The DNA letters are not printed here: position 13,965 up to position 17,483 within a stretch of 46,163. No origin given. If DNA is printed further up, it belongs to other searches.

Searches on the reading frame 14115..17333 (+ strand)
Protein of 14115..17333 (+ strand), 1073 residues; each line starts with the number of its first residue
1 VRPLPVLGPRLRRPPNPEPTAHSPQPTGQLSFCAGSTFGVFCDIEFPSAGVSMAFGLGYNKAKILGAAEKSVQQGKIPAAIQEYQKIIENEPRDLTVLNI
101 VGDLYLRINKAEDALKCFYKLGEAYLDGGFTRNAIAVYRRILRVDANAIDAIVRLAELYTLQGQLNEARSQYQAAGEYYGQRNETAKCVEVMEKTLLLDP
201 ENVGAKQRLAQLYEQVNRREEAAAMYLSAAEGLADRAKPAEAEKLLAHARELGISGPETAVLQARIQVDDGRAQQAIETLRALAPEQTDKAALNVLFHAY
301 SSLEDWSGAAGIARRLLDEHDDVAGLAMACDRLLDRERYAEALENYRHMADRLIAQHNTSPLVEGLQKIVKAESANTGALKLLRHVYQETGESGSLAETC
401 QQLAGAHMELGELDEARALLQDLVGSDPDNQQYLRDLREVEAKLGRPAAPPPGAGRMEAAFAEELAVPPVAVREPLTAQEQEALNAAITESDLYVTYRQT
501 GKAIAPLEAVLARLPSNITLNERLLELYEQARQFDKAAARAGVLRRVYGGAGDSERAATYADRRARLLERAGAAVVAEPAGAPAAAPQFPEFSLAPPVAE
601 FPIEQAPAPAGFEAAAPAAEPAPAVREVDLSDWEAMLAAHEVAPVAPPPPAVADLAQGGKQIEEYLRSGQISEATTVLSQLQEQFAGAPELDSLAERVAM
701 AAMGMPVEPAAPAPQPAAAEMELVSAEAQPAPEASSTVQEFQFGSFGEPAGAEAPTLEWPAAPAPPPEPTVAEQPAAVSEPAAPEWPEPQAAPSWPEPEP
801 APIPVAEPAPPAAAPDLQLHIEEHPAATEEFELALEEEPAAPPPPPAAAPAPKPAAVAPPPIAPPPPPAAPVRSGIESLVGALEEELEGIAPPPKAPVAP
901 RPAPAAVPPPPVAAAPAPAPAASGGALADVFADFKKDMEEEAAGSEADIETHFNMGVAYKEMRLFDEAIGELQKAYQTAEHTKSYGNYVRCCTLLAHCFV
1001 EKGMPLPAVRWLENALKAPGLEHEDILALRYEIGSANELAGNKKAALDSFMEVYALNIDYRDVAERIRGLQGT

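Call 82: search_protein_families(library=pfam, proteins=[window:14115-17333:+], max_evalue=0.00001)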
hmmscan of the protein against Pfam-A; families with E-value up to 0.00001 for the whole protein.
window:14115-17333:+ (1073 aa): 11 families
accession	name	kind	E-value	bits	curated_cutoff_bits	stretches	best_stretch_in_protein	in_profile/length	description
PF14559.12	TPR_19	-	5.6e-23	81.5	25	1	375-434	6-62/68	Tetratricopeptide repeat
PF13181.12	TPR_8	-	1.4e-13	50.2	25.7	0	397-430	1-34/34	Tetratricopeptide repeat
PF13428.12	TPR_14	-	1.4e-11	44.3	23.5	0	401-435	5-39/44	Tetratricopeptide repeat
PF07719.23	TPR_2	-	9.2e-08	32.1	27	0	950-977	2-29/34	Tetratricopeptide repeat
PF13424.12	TPR_12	-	1.1e-07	32.4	30.1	0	951-1017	5-73/77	Tetratricopeptide repeat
PF13174.12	TPR_6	-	2.3e-07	31.4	26.3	0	403-429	6-32/33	Tetratricopeptide repeat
PF25064.1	ARM_TT21_5th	-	1.5e-06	28.9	27.8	0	132-181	18-67/117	TT21 fifth ARM repeats domain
PF13431.12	TPR_17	-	2.3e-06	27.9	24.4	0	84-115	2-33/34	Tetratricopeptide repeat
PF13176.12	TPR_7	-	3.7e-06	27.1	27.9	0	208-232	4-28/36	Tetratricopeptide repeat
PF13414.12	TPR_11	-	4e-06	26.8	26.8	0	72-106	5-39/42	TPR repeat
PF25058.1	ARM_TT21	-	5.1e-06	27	27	0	179-288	17-125/155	Tetratricopeptide repeat protein 21 ARM repeat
